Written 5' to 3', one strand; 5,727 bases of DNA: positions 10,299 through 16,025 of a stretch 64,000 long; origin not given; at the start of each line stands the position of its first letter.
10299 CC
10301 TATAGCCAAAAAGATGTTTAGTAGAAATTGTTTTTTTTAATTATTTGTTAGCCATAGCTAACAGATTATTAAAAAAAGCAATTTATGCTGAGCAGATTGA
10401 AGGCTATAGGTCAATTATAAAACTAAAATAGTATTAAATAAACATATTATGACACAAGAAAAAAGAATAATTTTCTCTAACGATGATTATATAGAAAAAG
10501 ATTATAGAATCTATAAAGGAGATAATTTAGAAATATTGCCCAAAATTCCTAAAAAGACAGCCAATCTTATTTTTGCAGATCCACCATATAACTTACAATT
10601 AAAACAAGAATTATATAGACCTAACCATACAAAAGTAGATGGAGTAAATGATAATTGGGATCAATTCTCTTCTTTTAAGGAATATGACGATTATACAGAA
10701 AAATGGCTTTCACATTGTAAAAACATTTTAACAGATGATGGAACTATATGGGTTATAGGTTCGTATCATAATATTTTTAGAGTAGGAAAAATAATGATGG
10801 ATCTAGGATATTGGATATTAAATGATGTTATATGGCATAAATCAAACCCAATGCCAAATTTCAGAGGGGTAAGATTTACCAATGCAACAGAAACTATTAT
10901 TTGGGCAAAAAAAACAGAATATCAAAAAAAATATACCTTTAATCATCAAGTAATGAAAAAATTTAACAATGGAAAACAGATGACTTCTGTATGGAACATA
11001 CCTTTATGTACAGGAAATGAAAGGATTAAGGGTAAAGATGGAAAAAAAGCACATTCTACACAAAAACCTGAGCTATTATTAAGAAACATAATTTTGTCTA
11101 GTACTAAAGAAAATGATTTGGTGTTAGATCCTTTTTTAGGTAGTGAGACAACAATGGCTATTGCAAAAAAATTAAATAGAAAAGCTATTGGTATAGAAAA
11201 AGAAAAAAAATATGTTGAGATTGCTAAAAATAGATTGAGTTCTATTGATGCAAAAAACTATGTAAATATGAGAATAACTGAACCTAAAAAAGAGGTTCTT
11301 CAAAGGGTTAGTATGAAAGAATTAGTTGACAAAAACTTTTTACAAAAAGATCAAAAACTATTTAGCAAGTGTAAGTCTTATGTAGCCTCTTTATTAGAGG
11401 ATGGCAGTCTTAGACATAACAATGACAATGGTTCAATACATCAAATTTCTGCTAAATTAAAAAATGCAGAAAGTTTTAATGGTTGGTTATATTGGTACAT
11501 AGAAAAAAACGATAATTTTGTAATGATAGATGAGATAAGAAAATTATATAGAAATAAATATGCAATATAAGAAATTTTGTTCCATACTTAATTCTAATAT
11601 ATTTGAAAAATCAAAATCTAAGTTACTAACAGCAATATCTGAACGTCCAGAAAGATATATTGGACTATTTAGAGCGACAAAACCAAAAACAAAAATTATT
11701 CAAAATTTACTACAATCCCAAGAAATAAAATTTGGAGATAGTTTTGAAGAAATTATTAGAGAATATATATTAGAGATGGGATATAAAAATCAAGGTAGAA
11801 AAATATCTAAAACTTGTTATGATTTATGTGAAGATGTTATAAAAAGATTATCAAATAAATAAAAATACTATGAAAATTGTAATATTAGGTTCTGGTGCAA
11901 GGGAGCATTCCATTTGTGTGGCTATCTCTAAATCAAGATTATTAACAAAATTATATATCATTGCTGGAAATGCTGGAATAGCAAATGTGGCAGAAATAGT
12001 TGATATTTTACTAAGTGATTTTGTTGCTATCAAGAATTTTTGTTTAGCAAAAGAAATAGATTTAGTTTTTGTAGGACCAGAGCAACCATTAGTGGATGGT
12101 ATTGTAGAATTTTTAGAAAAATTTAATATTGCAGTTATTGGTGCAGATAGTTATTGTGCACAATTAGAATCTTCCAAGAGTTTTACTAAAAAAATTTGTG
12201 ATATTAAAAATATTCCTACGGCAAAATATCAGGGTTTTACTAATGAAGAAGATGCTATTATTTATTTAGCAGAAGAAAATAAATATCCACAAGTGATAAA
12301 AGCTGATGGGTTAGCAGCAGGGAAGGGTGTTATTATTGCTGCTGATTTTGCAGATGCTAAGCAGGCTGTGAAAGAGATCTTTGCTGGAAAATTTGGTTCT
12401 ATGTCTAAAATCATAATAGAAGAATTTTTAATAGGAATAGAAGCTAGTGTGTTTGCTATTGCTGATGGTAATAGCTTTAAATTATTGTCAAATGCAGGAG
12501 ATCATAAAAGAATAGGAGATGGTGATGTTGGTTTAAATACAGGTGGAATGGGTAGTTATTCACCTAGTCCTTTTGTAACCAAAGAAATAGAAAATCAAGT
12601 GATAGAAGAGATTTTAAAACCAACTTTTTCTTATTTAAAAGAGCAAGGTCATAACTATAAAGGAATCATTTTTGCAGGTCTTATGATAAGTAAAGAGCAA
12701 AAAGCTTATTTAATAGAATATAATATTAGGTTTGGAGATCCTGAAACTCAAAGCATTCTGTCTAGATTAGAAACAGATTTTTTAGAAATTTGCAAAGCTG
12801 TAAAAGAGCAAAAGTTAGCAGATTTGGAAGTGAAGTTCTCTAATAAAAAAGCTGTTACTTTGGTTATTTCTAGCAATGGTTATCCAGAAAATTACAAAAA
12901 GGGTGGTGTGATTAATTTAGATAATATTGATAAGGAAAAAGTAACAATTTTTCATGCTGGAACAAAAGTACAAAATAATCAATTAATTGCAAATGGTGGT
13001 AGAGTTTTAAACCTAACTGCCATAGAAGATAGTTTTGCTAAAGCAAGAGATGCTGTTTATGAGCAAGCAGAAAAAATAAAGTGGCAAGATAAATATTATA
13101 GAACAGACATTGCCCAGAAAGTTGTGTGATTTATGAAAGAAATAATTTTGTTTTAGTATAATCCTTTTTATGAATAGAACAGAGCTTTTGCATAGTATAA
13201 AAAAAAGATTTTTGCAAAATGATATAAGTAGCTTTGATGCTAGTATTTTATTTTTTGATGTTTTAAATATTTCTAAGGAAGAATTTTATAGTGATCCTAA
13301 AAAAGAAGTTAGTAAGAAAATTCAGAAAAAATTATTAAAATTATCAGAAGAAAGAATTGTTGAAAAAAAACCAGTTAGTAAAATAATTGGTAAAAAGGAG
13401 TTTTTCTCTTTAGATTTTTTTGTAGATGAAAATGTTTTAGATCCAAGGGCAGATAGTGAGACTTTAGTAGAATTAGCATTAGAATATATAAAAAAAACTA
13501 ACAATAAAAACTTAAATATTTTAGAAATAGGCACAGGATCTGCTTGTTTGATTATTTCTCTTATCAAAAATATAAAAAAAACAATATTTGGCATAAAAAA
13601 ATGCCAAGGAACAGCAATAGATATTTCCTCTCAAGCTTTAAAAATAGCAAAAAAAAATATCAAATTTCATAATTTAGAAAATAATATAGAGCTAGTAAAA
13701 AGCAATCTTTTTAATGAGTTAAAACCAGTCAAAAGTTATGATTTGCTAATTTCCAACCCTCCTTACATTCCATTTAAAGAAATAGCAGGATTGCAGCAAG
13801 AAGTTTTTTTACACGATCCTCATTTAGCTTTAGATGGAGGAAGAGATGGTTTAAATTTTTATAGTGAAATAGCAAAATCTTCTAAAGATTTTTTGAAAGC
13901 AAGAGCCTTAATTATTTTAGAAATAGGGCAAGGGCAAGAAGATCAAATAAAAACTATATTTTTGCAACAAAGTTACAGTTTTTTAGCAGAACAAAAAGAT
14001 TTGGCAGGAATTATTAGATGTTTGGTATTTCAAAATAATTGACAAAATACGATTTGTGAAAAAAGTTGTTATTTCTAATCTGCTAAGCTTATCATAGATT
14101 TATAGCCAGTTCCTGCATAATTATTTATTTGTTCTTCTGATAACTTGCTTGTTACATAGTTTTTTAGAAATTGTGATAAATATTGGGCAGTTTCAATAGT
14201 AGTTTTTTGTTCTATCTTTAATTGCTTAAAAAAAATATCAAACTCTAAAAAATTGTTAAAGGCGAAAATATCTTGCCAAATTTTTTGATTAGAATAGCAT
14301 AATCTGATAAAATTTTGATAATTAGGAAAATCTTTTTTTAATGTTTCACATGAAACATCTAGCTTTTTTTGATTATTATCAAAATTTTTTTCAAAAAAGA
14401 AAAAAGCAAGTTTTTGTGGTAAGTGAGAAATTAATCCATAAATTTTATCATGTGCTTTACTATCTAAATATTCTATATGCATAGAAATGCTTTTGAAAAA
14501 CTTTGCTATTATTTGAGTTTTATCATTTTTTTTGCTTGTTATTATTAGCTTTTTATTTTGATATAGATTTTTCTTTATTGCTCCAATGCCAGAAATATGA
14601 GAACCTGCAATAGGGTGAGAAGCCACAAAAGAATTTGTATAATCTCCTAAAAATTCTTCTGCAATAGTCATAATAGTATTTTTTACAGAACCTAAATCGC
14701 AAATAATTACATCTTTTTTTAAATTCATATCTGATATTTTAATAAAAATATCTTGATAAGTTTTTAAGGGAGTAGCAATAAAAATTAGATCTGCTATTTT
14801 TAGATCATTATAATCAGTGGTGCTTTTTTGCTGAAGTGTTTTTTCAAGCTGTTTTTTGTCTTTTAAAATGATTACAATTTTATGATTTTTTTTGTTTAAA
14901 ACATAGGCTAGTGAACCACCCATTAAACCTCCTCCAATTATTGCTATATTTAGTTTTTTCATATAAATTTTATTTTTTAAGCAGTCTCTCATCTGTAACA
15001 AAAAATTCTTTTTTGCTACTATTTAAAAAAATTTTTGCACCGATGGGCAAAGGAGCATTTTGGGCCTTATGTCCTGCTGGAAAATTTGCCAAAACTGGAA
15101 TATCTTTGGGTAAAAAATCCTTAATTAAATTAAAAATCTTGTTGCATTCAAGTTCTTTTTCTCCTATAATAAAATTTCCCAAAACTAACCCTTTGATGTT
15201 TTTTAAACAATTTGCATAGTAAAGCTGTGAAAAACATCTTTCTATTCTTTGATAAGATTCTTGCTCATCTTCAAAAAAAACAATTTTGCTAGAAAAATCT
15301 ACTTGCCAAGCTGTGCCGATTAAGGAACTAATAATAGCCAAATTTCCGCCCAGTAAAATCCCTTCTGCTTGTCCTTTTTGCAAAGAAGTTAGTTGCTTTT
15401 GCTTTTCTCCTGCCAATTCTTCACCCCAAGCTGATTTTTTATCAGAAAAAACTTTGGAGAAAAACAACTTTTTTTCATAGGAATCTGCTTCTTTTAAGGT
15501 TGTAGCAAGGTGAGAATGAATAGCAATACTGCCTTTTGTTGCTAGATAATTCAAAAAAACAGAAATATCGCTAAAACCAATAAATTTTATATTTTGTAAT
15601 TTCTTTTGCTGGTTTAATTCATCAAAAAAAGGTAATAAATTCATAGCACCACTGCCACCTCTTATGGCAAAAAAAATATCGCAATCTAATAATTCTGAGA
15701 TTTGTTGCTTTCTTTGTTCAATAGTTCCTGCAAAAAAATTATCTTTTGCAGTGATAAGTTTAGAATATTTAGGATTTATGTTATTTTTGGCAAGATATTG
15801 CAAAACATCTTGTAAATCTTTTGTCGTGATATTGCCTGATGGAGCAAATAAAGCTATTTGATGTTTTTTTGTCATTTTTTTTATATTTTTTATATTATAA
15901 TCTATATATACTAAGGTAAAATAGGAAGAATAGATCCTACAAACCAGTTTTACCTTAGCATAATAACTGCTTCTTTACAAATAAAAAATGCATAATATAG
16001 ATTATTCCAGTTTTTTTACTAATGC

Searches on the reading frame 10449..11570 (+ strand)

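Call 79: search_protein_families(library=ncbifam, proteins=[window:10449-11570:+], max_evalue=0.00001)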
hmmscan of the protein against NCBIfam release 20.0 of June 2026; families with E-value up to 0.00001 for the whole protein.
window:10449-11570:+ (373 aa): 3 families
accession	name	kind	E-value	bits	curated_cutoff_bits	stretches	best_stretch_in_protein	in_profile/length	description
NF050803.1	DnaMtaseCcrMCaul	equivalog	4.5e-147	489.5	830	1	20-365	5-348/350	adenine-specific DNA-methyltransferase CcrM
NF008572.0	PRK11524.1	equivalog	6.5e-35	120.7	292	2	148-294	146-285/294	adenine-specific DNA-methyltransferase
NF010253.0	PRK13699.1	subfamily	2.7e-16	59.9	244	1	20-267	3-209/226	DNA methyltransferase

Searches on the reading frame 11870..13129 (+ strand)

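Call 79: search_protein_families(library=ncbifam, proteins=[window:11870-13129:+], max_evalue=0.00001)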
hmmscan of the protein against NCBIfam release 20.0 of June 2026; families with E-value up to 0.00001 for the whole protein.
window:11870-13129:+ (419 aa): 6 families
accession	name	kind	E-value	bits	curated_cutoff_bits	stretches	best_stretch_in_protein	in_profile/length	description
TIGR00877.1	purD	equivalog_domain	1.6e-143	478.6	288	1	1-418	1-423/425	phosphoribosylamine--glycine ligase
NF053643.1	Ddl_archaea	equivalog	9.6e-12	44.5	500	1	67-288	68-272/367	putative pseudomurein biosynthesis ATP-grasp protein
TIGR01205.1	D_ala_D_alaTIGR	subfamily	3.6e-09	36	245.65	1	80-213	84-217/318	D-alanine--D-alanine ligase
NF002378.0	PRK01372.1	subfamily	4.6e-08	32.1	243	1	77-233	74-223/305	D-alanine--D-alanine ligase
NF002527.0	PRK01966.1-3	equivalog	1.4e-06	27.8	310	1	81-198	97-212/332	D-alanine--D-alanine ligase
NF002688.0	PRK02471.1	equivalog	3e-06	25.9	425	1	94-197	480-583/756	bifunctional glutamate--cysteine ligase GshA/glutathione synthetase GshB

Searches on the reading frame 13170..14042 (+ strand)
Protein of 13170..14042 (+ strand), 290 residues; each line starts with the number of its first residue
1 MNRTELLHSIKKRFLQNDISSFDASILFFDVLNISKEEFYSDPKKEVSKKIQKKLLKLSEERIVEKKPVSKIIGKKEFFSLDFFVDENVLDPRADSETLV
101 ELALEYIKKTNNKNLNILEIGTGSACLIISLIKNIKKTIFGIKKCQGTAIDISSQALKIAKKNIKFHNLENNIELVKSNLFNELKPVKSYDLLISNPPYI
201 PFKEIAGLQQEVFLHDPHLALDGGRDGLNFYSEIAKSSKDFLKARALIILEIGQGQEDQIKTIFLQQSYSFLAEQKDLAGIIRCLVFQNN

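Call 79: search_protein_families(library=ncbifam, proteins=[window:13170-14042:+], max_evalue=0.00001)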
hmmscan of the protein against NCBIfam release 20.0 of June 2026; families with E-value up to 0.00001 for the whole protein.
window:13170-14042:+ (290 aa): 12 families
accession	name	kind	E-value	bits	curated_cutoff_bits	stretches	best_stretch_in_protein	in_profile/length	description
TIGR03534.1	RF_mod_PrmC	equivalog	2.2e-71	240.3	199.1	1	23-285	1-252/253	peptide chain release factor N(5)-glutamine methyltransferase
TIGR00536.1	hemK_fam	subfamily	2.9e-56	190.6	115.5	1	4-283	4-276/286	HemK family protein methyltransferase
TIGR03533.1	L3_gln_methyl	equivalog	3.4e-48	164.4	229.7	1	23-275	32-273/284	50S ribosomal protein L3 N(5)-glutamine methyltransferase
NF002421.0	PRK01544.1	equivalog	4.6e-45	154.3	567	2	108-286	133-303/524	bifunctional peptide chain release factor N(5)-glutamine methyltransferase PrmC/tRNA (guanosine(46)-N7)-methyltransferase TrmB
TIGR03704.1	PrmC_rel_meth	equivalog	4.7e-24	85.2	248.8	1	53-269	28-233/251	putative protein N(5)-glutamine methyltransferase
NF011529.0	PRK14968.1-3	equivalog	1.1e-22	80.4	162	1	79-264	6-169/198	putative methyltransferase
NF011530.0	PRK14968.1-4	equivalog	1e-16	60.9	243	1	85-266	15-172/202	putative methyltransferase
TIGR00537.1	hemK_rel_arch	hypoth_equivalog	9.9e-14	51.4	87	1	91-263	3-150/179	HemK2/MTQ2 family protein methyltransferase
NF011528.0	PRK14968.1-2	equivalog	2.3e-07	30.6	171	1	78-269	9-175/205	putative methyltransferase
NF011527.0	PRK14968.1-1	equivalog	4e-07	29.9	242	1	85-229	10-128/192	putative methyltransferase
NF047853.1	tRm6a37MtseTrmN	equivalog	1.7e-06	28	350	1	114-200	44-125/244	tRNA(1)(Val) (adenine(37)-N(6))-methyltransferase TrmN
NF043040.1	corrin_prot_MT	hypoth_equivalog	7.6e-06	25.5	180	0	107-195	35-116/216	corrinoid protein-associated methyltransferase CpaM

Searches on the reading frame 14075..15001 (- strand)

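Call 79: search_protein_families(library=ncbifam, proteins=[window:14075-15001:-], max_evalue=0.00001)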
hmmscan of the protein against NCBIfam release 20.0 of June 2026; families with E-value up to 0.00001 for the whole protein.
window:14075-15001:- (308 aa): 16 families
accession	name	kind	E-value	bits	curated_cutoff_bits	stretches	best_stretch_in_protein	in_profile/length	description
NF006307.0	PRK08507.1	equivalog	9.1e-40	136.6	295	1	18-274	2-258/275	prephenate dehydrogenase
NF011381.1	PRK14806.1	equivalog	1.4e-37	129.3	902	1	18-250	5-241/733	bifunctional prephenate dehydrogenase/3-phosphoshikimate 1-carboxyvinyltransferase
NF005107.0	PRK06545.1-5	equivalog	1.3e-35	123.1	414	1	17-261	3-255/367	prephenate dehydrogenase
NF005650.0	PRK07417.1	equivalog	3e-33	115.3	290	1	18-203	3-190/281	prephenate/arogenate dehydrogenase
NF005105.0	PRK06545.1-3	equivalog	6.2e-32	110.8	524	1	18-249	4-241/367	prephenate dehydrogenase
NF005694.0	PRK07502.1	equivalog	2.3e-30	105.9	409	1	18-250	8-245/310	prephenate/arogenate dehydrogenase family protein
NF005106.0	PRK06545.1-4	equivalog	2.5e-28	99.4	569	1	18-262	3-251/363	prephenate dehydrogenase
NF005104.0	PRK06545.1-1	equivalog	5.8e-28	98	713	1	18-249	4-239/366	prephenate dehydrogenase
NF005111.0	PRK06545.2-3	equivalog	1.9e-19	69.9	344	1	18-250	15-244/371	prephenate dehydrogenase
NF005109.0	PRK06545.2-1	equivalog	6.8e-16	58.3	397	1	21-250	6-228/361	prephenate dehydrogenase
NF005112.0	PRK06545.2-4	subfamily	1.3e-15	57.3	294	1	19-247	5-226/356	prephenate dehydrogenase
NF005108.0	PRK06545.1-6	equivalog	8.8e-14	51.3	327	1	13-199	7-199/321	prephenate dehydrogenase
NF006409.0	PRK08655.1-3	equivalog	1.1e-10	41.6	310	1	18-190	2-170/290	prephenate dehydrogenase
NF008400.0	PRK11199.1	equivalog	6.8e-10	38.4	273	1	12-215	94-275/374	bifunctional chorismate mutase/prephenate dehydrogenase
NF005110.0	PRK06545.2-2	equivalog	2.3e-08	33.6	385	1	19-249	73-301/423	prephenate dehydrogenase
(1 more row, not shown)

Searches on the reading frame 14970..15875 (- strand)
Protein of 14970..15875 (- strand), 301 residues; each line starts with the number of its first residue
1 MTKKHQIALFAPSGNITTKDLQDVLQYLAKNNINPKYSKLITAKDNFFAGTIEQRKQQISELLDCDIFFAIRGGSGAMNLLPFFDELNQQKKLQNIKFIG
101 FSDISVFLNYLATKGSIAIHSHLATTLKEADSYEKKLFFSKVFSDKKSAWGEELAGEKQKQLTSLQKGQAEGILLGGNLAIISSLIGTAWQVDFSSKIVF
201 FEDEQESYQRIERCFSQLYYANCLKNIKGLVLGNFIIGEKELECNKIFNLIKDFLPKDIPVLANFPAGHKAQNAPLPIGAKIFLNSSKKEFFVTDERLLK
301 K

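Call 79: search_protein_families(library=ncbifam, proteins=[window:14970-15875:-], max_evalue=0.00001)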
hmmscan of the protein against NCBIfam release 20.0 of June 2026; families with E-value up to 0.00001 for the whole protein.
window:14970-15875:- (301 aa): 1 family
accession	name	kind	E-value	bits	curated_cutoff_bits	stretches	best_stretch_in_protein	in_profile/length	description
NF008424.0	PRK11253.1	equivalog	3.4e-34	118.3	378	1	3-292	3-297/308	muramoyltetrapeptide carboxypeptidase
